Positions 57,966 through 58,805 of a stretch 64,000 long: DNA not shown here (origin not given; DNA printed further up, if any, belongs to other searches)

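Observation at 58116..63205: ABC-DUF1854-like-ABC cassette in which both half-transporters carry an extra N-terminal soluble domain ending in a zinc ribbon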

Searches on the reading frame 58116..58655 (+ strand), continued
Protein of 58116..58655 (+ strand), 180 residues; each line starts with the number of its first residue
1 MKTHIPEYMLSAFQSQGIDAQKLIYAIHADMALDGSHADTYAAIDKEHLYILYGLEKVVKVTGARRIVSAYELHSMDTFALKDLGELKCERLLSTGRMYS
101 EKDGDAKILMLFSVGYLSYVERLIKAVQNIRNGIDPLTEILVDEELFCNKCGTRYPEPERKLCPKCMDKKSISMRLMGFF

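Call 82: search_solved_structures(query=A6, max_evalue=1)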
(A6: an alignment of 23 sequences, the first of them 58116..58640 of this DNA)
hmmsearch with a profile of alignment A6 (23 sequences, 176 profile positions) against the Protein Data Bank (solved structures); distinct sequences matched with E-value up to 1: 8.
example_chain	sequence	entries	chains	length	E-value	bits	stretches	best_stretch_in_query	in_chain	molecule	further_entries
3d00_A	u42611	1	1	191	0.02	18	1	146-171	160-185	Tungsten formylmethanofuran dehydrogenase subunit E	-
6esq_E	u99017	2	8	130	0.32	14.1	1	150-175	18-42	Pfam DUF35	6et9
2aqc_A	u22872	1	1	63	0.4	13.8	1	149-174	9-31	Ribosome biogenesis protein Nop10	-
2apo_B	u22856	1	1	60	0.58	13.2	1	150-174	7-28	Ribosome biogenesis protein Nop10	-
1l8d_A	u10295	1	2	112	0.6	13.2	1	121-165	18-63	DNA double-strand break repair rad50 ATPase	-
3mps_A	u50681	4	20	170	0.72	12.9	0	126-170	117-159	Rubrerythrin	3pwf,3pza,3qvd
1nnq_A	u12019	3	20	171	0.72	12.9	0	126-170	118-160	Rubrerythrin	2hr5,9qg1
5mrc_OO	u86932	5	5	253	0.73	12.9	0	32-125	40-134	uS15m | Small ribosomal subunit protein uS15m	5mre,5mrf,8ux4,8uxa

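Call 96: search_protein_families(library=ncbifam, alignment_id=A6, max_evalue=0.01)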
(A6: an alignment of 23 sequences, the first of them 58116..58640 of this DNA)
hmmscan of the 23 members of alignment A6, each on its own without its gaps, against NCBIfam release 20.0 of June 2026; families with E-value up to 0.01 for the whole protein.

A. member 1, window:58116-58640:+ (175 aa): 0 families

B. families by the number of members that match (of 23 scanned): 8 families
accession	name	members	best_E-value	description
TIGR03826.1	YvyF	7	0.00014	TIGR03826 family flagellar region protein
NF052233.1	CphA_assoc_ABC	3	0.0017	cyanophycin metabolism-associated ABC transporter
NF045783.1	Nigrythrn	1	0.0014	nigerythrin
NF052626.1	SrfC_fam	1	0.0024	SrfC family effector protein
TIGR02419.1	C4_traR_proteo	1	0.0025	phage/conjugal plasmid C-4 type zinc finger protein, TraR family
NF009763.0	PRK13264.1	1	0.0057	3-hydroxyanthranilate 3,4-dioxygenase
TIGR02098.1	MJ0042_CXXC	1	0.0093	MJ0042-type zinc finger domain-containing protein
NF049953.1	ribbon_DG_selen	1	0.0093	zinc ribbon-containing (seleno)protein DG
